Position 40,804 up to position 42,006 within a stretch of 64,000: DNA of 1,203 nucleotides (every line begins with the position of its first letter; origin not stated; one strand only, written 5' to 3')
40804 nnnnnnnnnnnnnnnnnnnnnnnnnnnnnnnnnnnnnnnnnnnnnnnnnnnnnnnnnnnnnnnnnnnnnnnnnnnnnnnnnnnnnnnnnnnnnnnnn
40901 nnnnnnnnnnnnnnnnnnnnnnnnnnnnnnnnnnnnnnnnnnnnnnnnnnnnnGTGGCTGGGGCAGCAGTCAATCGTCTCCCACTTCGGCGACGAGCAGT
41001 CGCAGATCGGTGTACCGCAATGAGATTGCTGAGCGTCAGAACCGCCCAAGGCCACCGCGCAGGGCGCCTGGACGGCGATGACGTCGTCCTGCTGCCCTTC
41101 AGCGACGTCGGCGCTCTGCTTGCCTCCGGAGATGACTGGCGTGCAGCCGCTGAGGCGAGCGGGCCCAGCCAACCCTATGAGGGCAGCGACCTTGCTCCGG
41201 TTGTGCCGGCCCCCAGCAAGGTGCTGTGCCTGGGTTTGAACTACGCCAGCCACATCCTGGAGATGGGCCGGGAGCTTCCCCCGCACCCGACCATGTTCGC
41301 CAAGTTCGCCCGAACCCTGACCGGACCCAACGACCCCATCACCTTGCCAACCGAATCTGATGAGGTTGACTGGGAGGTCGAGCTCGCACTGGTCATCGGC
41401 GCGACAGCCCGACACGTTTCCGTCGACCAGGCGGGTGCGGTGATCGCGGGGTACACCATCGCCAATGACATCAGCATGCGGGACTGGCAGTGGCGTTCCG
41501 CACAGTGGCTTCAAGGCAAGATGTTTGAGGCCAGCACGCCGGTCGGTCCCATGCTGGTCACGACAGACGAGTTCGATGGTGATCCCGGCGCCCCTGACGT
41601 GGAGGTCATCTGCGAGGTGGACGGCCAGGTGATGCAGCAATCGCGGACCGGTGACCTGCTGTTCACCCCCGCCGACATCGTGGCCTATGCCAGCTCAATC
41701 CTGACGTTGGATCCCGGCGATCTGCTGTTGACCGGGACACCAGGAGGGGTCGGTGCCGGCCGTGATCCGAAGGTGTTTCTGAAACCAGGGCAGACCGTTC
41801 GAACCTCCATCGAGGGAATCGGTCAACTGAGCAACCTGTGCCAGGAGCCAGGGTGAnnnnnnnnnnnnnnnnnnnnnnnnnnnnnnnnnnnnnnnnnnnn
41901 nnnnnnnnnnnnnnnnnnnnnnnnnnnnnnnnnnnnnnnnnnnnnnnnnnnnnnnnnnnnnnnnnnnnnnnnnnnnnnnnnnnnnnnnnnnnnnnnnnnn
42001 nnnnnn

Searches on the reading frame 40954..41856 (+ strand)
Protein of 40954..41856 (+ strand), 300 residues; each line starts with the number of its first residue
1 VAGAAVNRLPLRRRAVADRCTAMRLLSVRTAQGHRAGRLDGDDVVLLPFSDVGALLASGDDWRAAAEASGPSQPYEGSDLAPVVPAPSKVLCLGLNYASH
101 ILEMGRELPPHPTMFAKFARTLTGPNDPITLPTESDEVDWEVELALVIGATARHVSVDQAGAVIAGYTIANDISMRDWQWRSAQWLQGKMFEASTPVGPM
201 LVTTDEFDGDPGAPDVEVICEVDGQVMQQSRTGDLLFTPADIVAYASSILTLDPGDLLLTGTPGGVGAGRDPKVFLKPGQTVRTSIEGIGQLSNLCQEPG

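Call 5: search_protein_families(library=pfam, proteins=[window:40954-41856:+])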
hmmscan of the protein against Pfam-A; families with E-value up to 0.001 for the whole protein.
window:40954-41856:+ (300 aa): 1 family
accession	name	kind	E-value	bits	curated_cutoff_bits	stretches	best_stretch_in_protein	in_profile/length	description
PF01557.24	FAA_hydrolase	-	4.5e-65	219.7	23.9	1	89-294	1-211/214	Fumarylacetoacetate (FAA) hydrolase C-terminal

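Call 6: search_protein_families(library=ncbifam, proteins=[window:40954-41856:+])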
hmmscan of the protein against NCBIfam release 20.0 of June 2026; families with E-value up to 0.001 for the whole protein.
window:40954-41856:+ (300 aa): 7 families
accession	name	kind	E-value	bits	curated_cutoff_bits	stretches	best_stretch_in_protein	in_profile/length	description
NF053535.1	DhyDRhmHlse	equivalog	3.7e-58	197.1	500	1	87-291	70-273/284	2,4-didehydro-3-deoxy-L-rhamnonate hydrolase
TIGR02303.1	HpaG-C-term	equivalog_domain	2.9e-43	148.1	276.4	1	80-296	37-242/245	4-hydroxyphenylacetate degradation bifunctional isomerase/decarboxylase, C-terminal subunit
NF007967.0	PRK10691.1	equivalog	1.1e-37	129.5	201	1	88-268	17-198/219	fumarylacetoacetate hydrolase family protein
NF009399.0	PRK12764.1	equivalog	2.9e-32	112.4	444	1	82-287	16-210/501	fumarylacetoacetate hydrolase family protein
NF011750.0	PRK15203.1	equivalog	2.7e-30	105.5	811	1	88-294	223-420/429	4-hydroxyphenylacetate degradation bifunctional isomerase/decarboxylase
TIGR02305.1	HpaG-N-term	equivalog_domain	1.4e-23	83.5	228.65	1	107-294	28-203/205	4-hydroxyphenylacetate degradation bifunctional isomerase/decarboxylase, N-terminal subunit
TIGR01266.1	fum_ac_acetase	equivalog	7.8e-05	21.7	375.3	0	134-205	193-268/420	fumarylacetoacetase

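Call 35: search_solved_structures(query=window:40954-41856:+, max_evalue=1e-20)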
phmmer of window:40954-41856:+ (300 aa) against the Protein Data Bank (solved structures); distinct sequences matched with E-value up to 1e-20: 23.
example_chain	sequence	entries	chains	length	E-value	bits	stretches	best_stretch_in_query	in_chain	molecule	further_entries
6j57_A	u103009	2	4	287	1.3e-61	212.1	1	23-294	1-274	Predicted 2-keto-4-pentenoate hydratase/2-oxohepta-3-ene-1,7-dioic acid hydratase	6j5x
8gsr_A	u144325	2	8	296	3.3e-51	177.9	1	84-291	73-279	L-2,4-diketo-3-deoxyrhamnonate hydrolase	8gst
6v77_A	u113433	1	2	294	1e-50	176.3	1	61-293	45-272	Putative HpcE protein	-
1gtt_A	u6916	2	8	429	2e-48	168.8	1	82-295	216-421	4-HYDROXYPHENYLACETATE DEGRADATION BIFUNCTIONAL ISOMERASE/DECARBOXYLASE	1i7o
4pfz_A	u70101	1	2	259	1.5e-44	156.1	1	80-295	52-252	5-carboxymethyl-2-hydroxymuconate delta-isomerase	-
3rr6_A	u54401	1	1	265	8.2e-43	150.4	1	80-294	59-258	Putative uncharacterized protein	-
3qdf_A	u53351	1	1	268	1e-42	150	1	80-295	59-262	2-hydroxyhepta-2,4-diene-1,7-dioate isomerase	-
8sky_A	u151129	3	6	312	1.4e-40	143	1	82-295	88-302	Fumarylacetoacetate hydrolase family protein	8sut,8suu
6iym_A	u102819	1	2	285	2.7e-40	142.1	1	80-295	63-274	5-oxopent-3-ene-1,2,5-tricarboxylate decarboxylase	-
2dfu_A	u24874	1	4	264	3.5e-35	125.3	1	78-295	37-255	probable 2-hydroxyhepta-2,4-diene-1,7-dioate isomerase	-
1nr9_A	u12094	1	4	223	7.7e-35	124.2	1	87-268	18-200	Protein YCGM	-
4dbf_A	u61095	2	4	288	2e-33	119.5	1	80-294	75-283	2-HYDROXYHEPTA-2,4-DIENE-1,7-DIOATE ISOMERASE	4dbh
3s52_A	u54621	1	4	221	4.7e-31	111.8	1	88-286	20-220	Putative fumarylacetoacetate hydrolase family protein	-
3r6o_A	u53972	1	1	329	2.4e-30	109.5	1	72-291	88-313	2-hydroxyhepta-2,4-diene-1, 7-dioateisomerase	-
1wzo_A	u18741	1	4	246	2.4e-30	109.4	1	73-298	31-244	HpcE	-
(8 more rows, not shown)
